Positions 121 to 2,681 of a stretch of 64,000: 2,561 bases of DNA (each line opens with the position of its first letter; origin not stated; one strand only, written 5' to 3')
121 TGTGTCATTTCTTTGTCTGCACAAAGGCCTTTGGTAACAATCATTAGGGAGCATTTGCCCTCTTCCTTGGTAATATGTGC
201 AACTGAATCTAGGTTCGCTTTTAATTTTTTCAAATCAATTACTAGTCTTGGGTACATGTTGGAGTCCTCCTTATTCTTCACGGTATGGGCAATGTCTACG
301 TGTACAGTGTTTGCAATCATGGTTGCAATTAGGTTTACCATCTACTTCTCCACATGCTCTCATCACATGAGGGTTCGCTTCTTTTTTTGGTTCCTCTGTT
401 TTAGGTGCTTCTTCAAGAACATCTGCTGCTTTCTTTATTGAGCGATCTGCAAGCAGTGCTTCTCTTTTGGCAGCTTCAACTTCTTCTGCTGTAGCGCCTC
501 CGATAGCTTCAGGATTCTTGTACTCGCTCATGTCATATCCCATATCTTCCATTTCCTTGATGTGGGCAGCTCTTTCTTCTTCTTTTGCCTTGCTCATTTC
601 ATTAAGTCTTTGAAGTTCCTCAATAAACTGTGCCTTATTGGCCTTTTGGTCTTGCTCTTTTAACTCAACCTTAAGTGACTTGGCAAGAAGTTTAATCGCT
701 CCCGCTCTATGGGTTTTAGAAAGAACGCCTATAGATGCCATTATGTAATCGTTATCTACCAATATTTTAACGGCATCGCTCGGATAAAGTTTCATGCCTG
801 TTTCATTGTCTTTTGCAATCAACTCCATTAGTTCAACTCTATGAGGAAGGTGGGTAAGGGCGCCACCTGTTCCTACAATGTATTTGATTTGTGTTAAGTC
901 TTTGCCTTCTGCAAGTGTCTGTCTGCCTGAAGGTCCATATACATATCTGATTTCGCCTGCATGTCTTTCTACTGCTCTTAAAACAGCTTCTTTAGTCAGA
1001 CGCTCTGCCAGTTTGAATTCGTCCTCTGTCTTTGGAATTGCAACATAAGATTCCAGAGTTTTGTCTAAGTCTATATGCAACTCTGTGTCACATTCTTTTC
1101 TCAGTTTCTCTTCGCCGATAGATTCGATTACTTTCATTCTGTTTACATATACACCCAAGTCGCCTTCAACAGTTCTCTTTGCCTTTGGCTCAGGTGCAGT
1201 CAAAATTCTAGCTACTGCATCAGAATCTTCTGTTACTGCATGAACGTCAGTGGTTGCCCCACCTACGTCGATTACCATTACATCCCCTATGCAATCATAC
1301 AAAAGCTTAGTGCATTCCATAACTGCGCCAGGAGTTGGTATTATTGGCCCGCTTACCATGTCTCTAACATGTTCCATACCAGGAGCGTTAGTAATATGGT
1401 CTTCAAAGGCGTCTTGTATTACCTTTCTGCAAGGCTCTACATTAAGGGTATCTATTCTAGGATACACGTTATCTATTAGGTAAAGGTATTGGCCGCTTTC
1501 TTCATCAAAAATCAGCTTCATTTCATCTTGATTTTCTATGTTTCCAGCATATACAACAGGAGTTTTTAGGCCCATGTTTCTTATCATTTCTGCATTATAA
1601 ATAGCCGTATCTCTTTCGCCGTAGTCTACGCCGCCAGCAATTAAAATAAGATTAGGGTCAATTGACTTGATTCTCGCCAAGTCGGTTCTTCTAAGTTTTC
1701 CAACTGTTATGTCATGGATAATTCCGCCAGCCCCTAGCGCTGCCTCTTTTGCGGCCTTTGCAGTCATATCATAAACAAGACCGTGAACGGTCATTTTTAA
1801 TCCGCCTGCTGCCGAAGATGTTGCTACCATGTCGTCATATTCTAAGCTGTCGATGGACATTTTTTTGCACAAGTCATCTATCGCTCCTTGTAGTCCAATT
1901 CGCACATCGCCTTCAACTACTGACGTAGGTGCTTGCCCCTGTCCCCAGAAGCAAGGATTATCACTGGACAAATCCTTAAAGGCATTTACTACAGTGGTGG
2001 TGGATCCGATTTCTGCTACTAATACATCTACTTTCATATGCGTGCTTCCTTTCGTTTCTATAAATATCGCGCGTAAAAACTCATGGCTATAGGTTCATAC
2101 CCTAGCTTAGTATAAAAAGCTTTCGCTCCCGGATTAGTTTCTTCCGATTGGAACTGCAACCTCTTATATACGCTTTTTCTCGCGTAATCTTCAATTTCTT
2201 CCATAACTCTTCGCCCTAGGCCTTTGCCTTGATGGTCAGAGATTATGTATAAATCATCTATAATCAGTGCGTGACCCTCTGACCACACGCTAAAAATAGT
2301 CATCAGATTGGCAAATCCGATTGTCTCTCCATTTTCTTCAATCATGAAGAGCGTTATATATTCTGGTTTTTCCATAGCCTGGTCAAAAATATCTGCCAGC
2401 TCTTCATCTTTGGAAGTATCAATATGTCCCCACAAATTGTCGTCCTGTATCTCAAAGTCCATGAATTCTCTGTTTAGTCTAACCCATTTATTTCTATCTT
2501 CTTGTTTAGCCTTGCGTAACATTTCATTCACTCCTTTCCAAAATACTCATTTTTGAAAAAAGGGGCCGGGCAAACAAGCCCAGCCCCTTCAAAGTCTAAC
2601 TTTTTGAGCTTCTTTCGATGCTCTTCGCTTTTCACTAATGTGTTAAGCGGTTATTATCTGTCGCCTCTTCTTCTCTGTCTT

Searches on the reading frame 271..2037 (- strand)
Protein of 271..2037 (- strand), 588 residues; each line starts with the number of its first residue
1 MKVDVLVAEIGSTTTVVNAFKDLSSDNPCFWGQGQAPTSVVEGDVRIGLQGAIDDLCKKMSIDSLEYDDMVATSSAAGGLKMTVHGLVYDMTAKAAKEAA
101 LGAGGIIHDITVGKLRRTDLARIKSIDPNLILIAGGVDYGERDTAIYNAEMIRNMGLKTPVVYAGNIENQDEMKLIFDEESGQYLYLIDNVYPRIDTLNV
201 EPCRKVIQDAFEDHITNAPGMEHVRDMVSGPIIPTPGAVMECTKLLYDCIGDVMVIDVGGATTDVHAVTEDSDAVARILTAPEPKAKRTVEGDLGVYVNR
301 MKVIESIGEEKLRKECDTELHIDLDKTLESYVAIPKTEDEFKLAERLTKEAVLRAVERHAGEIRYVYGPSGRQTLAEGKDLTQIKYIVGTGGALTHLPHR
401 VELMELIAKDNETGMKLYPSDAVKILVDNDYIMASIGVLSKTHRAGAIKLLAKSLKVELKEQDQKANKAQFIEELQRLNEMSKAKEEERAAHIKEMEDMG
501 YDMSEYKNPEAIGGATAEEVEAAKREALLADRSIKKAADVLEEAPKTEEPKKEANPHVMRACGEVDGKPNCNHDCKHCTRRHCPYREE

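Call 6: search_protein_families(library=pfam, proteins=[window:271-2037:-], max_evalue=0.01)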
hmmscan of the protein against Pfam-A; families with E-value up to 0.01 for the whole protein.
window:271-2037:- (588 aa): 1 family
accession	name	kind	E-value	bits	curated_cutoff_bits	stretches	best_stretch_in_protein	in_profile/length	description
PF13941.12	MutL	-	6e-165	549.8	27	1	5-455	1-450/450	MutL protein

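Call 7: search_protein_families(library=ncbifam, proteins=[window:271-2037:-], max_evalue=0.01)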
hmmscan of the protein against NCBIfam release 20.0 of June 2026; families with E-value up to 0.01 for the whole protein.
window:271-2037:- (588 aa): 3 families
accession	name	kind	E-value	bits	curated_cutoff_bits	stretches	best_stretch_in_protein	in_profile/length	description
NF040744.1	ornith_Or-4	equivalog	6.9e-214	710.5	600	1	3-456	1-448/448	GlmL-related ornithine degradation protein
NF040745.1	accessory_GlmL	equivalog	1.8e-113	379.8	475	1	6-456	2-458/459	methylaspartate mutase accessory protein GlmL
TIGR01319.1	glmL_fam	subfamily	1e-79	268.5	204.05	1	69-454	62-454/456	GlmL family protein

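Call 10: find_homologous_proteins(query=window:271-2037:-, max_evalue=0.001)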
Query window:271-2037:- (588 aa): 7999 proteins with E <= 0.001 among 8000 candidates; the best 120 are listed.
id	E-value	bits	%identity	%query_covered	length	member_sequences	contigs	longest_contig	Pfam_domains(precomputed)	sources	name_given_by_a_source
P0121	0.0e+0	1307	100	100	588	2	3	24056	PF13941.13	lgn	-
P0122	0.0e+0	1168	87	100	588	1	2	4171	PF13941.13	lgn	-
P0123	0.0e+0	1142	86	100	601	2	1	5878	PF13941.13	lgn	-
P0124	0.0e+0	1136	86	100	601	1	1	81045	PF13941.13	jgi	-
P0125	0.0e+0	1131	86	100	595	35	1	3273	PF13941.13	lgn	-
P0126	0.0e+0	1130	85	100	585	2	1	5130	PF13941.13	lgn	-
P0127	0.0e+0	1128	86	100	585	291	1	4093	PF13941.13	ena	-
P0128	0.0e+0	1128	86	100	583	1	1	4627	PF13941.13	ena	-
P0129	0.0e+0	1127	86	100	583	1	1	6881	PF13941.13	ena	-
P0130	0.0e+0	1125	85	100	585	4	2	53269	PF13941.13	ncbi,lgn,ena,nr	ncbi:MAG: glutamate mutase L [Firmicutes bacterium]|nr:glutamate mutase L [Bacillota bacterium]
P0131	0.0e+0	1125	86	100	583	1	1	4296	PF13941.13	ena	-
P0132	0.0e+0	1121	85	100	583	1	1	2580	PF13941.13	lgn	-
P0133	0.0e+0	1121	85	100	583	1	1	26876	PF13941.13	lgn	-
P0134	0.0e+0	1121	85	100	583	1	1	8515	PF13941.13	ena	-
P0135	0.0e+0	1121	85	100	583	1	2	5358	PF13941.13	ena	-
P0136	0.0e+0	1120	85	100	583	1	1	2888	PF13941.13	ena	-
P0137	0.0e+0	1120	85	100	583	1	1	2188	PF13941.13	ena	-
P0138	0.0e+0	1120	86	100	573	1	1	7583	PF13941.13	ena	-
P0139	0.0e+0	1120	85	100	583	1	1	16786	PF13941.13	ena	-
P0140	0.0e+0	1120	85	100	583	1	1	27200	PF13941.13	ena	-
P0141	0.0e+0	1120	85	100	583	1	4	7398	PF13941.13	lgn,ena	-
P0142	0.0e+0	1120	85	100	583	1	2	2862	PF13941.13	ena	-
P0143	0.0e+0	1119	85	100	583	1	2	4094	PF13941.13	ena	-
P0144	0.0e+0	1119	85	100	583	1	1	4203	PF13941.13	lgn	-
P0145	0.0e+0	1118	85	100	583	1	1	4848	PF13941.13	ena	-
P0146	0.0e+0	1118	85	100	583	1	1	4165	PF13941.13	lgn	-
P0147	0.0e+0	1118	85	100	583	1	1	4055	PF13941.13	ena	-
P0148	0.0e+0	1117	85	100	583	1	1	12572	PF13941.13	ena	-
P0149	0.0e+0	1117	85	100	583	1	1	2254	PF13941.13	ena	-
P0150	0.0e+0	1117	85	100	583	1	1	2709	PF13941.13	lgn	-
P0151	0.0e+0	1116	85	100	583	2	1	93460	PF13941.13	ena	-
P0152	0.0e+0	1115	85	100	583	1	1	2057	PF13941.13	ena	-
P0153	0.0e+0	1114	85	100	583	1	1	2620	PF13941.13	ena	-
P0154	0.0e+0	1113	85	100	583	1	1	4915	PF13941.13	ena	-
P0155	0.0e+0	1112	84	100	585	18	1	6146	PF13941.13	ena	-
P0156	0.0e+0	1112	85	100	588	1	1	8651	PF13941.13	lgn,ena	-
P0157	0.0e+0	1111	85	100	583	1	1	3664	PF13941.13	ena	-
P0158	0.0e+0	1111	86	99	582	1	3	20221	PF13941.13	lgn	-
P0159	0.0e+0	1110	86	99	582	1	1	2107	PF13941.13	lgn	-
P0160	0.0e+0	1109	84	100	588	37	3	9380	PF13941.13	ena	-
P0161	0.0e+0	1106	84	100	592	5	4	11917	PF13941.13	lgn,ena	-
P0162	0.0e+0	1102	83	100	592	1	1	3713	PF13941.13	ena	-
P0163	0.0e+0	1100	84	100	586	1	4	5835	PF13941.13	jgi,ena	-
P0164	0.0e+0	1100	84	100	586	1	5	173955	PF13941.13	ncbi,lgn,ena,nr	ncbi:MAG: glutamate mutase L [Firmicutes bacterium]|nr:glutamate mutase L [Bacillota bacterium]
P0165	0.0e+0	1098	84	100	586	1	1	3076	PF13941.13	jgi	-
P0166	0.0e+0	1098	84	100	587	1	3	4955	PF13941.13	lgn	-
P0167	0.0e+0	1098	83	100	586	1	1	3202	PF13941.13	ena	-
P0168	0.0e+0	1097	84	100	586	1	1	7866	PF13941.13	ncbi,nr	ncbi:MAG: glutamate mutase L [Firmicutes bacterium]|nr:glutamate mutase L [Bacillota bacterium]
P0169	0.0e+0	1095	83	99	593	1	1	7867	PF13941.13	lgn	-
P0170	0.0e+0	1095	84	99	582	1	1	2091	PF13941.13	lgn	-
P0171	0.0e+0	1095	84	99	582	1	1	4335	PF13941.13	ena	-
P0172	0.0e+0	1095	83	99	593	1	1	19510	PF13941.13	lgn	-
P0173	0.0e+0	1095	84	99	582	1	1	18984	PF13941.13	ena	-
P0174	0.0e+0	1094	84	99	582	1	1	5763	PF13941.13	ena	-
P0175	0.0e+0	1094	84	99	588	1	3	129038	PF13941.13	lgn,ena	-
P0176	0.0e+0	1094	84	99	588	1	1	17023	PF13941.13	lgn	-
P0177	0.0e+0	1094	84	99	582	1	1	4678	PF13941.13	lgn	-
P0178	0.0e+0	1094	83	99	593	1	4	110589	PF13941.13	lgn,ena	-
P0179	0.0e+0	1094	84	99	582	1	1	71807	PF13941.13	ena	-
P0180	0.0e+0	1093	84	99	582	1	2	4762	PF13941.13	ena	-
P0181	0.0e+0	1093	84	99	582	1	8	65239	PF13941.13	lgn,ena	-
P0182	0.0e+0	1093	84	99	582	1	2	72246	PF13941.13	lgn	-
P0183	0.0e+0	1093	83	99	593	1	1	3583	PF13941.13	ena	-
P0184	0.0e+0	1093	83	99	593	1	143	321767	PF13941.13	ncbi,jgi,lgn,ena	jgi:uncharacterized protein (TIGR01319 family)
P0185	0.0e+0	1093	84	99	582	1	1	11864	PF13941.13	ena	-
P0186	0.0e+0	1092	84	99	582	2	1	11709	PF13941.13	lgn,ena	-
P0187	0.0e+0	1092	84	99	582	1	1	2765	PF13941.13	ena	-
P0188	0.0e+0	1092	83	99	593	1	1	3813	PF13941.13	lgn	-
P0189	0.0e+0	1092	83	99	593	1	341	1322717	PF13941.13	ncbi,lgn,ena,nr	ncbi:MAG: GlmL-related ornithine degradation protein [Anaerovoracaceae bacterium]|nr:glutamate mutas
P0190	0.0e+0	1092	84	99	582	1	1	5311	PF13941.13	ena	-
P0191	0.0e+0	1092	84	99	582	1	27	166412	PF13941.13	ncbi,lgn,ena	-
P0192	0.0e+0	1092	84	99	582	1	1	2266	PF13941.13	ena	-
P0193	0.0e+0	1092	84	99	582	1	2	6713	PF13941.13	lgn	-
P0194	0.0e+0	1091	83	99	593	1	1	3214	PF13941.13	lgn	-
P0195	0.0e+0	1091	84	99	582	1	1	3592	PF13941.13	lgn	-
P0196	0.0e+0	1091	83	99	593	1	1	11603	PF13941.13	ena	-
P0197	0.0e+0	1091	84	99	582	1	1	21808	PF13941.13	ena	-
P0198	0.0e+0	1091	83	99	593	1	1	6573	PF13941.13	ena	-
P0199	0.0e+0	1091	83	99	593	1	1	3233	PF13941.13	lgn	-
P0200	0.0e+0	1091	84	99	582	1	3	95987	PF13941.13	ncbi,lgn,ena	-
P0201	0.0e+0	1090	84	99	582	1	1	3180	PF13941.13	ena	-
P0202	0.0e+0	1090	84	99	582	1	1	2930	PF13941.13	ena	-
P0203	0.0e+0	1090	84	99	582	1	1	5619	PF13941.13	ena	-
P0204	0.0e+0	1089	83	99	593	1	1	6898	PF13941.13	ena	-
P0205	0.0e+0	1089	83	99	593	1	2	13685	PF13941.13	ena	-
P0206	0.0e+0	1089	83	99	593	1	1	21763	PF13941.13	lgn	-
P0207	0.0e+0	1088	83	99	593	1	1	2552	PF13941.13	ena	-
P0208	0.0e+0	1088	84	99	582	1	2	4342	PF13941.13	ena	-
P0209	0.0e+0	1088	84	99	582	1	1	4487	PF13941.13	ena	-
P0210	0.0e+0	1087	84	99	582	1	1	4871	PF13941.13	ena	-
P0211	0.0e+0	1086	84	99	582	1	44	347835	PF13941.13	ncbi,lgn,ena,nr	ncbi:MAG: DNA mismatch repair protein MutL [Clostridiales bacterium]|nr:glutamate mutase L [Bacillot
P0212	0.0e+0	1086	83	99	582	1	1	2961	PF13941.13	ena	-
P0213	0.0e+0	1085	84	99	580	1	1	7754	PF13941.13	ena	-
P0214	0.0e+0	1085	82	100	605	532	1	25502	PF13941.13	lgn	-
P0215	0.0e+0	1085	84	99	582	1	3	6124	PF13941.13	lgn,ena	-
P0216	0.0e+0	1085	84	99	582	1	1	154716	PF13941.13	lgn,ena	-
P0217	0.0e+0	1085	82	100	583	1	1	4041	PF13941.13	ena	-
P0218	0.0e+0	1084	83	99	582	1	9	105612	PF13941.13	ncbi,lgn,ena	-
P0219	0.0e+0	1083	83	99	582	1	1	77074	PF13941.13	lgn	-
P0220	0.0e+0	1083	83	99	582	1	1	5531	PF13941.13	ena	-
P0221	0.0e+0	1082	82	100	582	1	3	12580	PF13941.13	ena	-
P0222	0.0e+0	1081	82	100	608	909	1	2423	PF13941.13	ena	-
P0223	0.0e+0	1078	82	100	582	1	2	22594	PF13941.13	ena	-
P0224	0.0e+0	1077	81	100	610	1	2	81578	PF13941.13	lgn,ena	-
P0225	0.0e+0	1076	83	99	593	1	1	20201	PF13941.13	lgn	-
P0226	0.0e+0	1076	82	100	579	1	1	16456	PF13941.13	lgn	-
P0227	0.0e+0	1075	82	100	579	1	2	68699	PF13941.13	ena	-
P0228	0.0e+0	1075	83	99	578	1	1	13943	PF13941.13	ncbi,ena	-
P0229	0.0e+0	1075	82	100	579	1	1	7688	PF13941.13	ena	-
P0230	0.0e+0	1075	82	100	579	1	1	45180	PF13941.13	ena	-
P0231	0.0e+0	1075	83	99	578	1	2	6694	PF13941.13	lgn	-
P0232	0.0e+0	1075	83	99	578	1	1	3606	PF13941.13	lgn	-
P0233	0.0e+0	1075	83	99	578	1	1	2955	PF13941.13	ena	-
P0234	0.0e+0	1074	83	99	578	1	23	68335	PF13941.13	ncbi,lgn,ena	-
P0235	0.0e+0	1074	83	99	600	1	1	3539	PF13941.13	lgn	-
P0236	0.0e+0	1074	82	99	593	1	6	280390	PF13941.13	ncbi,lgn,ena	-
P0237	0.0e+0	1074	83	99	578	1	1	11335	PF13941.13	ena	-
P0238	0.0e+0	1074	83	99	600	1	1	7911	PF13941.13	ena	-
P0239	0.0e+0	1074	83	99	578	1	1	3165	PF13941.13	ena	-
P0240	0.0e+0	1073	83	99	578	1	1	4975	PF13941.13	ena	-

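Call 68: find_encoding_contigs(protein=window:271-2037:-, flank=10000, max_places=3)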
Protein window:271-2037:- (588 aa): 5 contigs read that carry it; 2 places shown.
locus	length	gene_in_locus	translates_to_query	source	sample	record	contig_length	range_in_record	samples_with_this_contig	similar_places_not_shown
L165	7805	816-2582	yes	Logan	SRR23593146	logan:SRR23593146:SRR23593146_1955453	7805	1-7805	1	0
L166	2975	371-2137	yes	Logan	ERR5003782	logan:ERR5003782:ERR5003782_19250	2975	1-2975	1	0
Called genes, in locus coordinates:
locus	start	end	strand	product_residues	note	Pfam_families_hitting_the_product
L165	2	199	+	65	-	?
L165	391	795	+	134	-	PF00583:Acetyltransf_1, PF13302:Acetyltransf_3 (weak), PF13420:Acetyltransf_4 (weak), PF13673:Acetyltransf_10, PF13508:Acetyltransf_7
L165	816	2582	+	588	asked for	PF13941:MutL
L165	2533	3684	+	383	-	PF01168:Ala_racemase_N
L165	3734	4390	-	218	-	PF01966:HD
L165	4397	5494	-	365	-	PF10974:DUF2804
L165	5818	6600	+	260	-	PF01261:AP_endonuc_2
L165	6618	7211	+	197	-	PF02525:Flavodoxin_2, PF03358:FMN_red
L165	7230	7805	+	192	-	?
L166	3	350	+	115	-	?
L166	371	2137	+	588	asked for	PF13941:MutL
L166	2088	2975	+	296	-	?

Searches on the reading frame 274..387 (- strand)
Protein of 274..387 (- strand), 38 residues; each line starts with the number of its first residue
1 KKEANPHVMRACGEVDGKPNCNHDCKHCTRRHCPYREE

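Call 26: search_protein_families(library=pfam, proteins=[window:274-387:-], max_evalue=10)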
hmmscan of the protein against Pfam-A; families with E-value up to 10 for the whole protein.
seq(38 aa): 0 families

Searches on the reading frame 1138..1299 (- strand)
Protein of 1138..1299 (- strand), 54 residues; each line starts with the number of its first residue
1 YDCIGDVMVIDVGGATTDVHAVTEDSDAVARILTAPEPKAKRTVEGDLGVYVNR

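Call 59: find_related_loci(query=A3, collection=metagenome_contigs, flank=10000)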
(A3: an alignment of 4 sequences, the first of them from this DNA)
Query A3 (54 aa) in metagenome_contigs; peptide patterns used: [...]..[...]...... (x = any residue, [..] = any of these).
600 stretches matched a pattern (row limit reached: there are more); 420 encode a relative of the query (tblastn E <= 1e-3); the best 80 are kept; 80 distinct loci.
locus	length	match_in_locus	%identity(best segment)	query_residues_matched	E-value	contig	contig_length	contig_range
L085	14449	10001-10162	98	1-54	1e-31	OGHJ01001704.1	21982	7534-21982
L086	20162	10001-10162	89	1-54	9e-30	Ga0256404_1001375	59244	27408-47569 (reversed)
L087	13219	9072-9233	89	1-54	2e-29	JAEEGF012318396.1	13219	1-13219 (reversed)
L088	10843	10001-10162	78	1-54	1e-26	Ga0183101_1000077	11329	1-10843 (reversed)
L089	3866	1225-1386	76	1-54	3e-26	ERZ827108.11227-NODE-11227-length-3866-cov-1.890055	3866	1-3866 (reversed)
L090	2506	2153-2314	76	1-54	4e-26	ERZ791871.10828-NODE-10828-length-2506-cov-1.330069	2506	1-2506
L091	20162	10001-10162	78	1-54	5e-26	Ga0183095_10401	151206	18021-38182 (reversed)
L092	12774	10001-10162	72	1-54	1e-25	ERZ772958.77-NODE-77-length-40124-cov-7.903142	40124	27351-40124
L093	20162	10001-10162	74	1-54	1e-25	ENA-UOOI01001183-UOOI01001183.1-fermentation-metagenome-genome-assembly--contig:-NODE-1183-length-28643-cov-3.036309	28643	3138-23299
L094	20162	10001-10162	72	1-54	1e-25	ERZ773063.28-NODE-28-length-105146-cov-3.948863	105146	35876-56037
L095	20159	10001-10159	77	2-54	2e-25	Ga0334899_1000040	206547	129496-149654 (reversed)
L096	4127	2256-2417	70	1-54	2e-24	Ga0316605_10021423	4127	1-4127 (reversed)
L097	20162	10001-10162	76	1-54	2e-24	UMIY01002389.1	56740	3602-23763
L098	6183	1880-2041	72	1-54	3e-24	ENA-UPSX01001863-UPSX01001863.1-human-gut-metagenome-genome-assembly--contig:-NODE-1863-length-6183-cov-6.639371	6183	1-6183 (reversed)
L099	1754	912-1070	77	1-53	5e-24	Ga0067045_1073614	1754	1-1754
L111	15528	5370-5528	68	1-53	2e-21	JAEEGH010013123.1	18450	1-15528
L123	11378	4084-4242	68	1-53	7e-21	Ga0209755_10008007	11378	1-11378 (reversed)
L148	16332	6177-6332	67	2-53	1e-18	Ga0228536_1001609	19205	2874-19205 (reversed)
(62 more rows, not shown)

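Call 76: search_protein_families(library=pfam, proteins=[L111:577-2046:-, L123:10826-11284:-, L148:1650-2366:+, L094:2685-3176:-], max_evalue=0.001)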
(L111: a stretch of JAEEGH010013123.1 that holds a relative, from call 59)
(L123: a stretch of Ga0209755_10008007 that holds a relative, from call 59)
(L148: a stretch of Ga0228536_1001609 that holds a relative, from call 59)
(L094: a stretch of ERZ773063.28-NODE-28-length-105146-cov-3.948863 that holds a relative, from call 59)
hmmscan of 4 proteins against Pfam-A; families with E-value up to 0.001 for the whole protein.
L111:577-2046:- (489 aa): 0 families

L123:10826-11284:- (152 aa): 0 families

L148:1650-2366:+ (238 aa): 2 families
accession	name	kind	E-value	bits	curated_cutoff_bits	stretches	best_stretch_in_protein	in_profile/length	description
PF02663.19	FmdE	-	5.7e-39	133.7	22.9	1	46-173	1-124/133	FmdE, Molybdenum formylmethanofuran dehydrogenase operon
PF01258.23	zf-dskA_traR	-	7.6e-11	42.3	24.9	1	196-230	2-34/36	Prokaryotic dksA/traR C4-type zinc finger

L094:2685-3176:- (163 aa): 0 families

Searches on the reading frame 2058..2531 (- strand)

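Call 6: search_protein_families(library=pfam, proteins=[window:2058-2531:-], max_evalue=0.01)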
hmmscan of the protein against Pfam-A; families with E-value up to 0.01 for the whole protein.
window:2058-2531:- (157 aa): 7 families
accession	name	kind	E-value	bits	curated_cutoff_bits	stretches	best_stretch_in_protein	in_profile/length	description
PF00583.31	Acetyltransf_1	-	6.9e-19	68.7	20.7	1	38-145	14-116/116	Acetyltransferase (GNAT) family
PF13508.13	Acetyltransf_7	-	4.6e-14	53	27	1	60-147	4-84/84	Acetyltransferase (GNAT) domain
PF13673.13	Acetyltransf_10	-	5.5e-11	43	23.6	1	50-151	23-113/128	Acetyltransferase (GNAT) domain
PF13302.13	Acetyltransf_3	-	1.2e-07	33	25.4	1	5-145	4-137/138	Acetyltransferase (GNAT) domain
PF13420.13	Acetyltransf_4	-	1.8e-07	31.7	24.3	1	5-147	1-136/155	Acetyltransferase (GNAT) domain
PF08445.16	FR47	-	8.1e-05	23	22.1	1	93-148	26-80/86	FR47-like protein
PF14542.12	Acetyltransf_CG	-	0.0024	18.4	30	1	68-122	9-58/80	GCN5-related N-acetyl-transferase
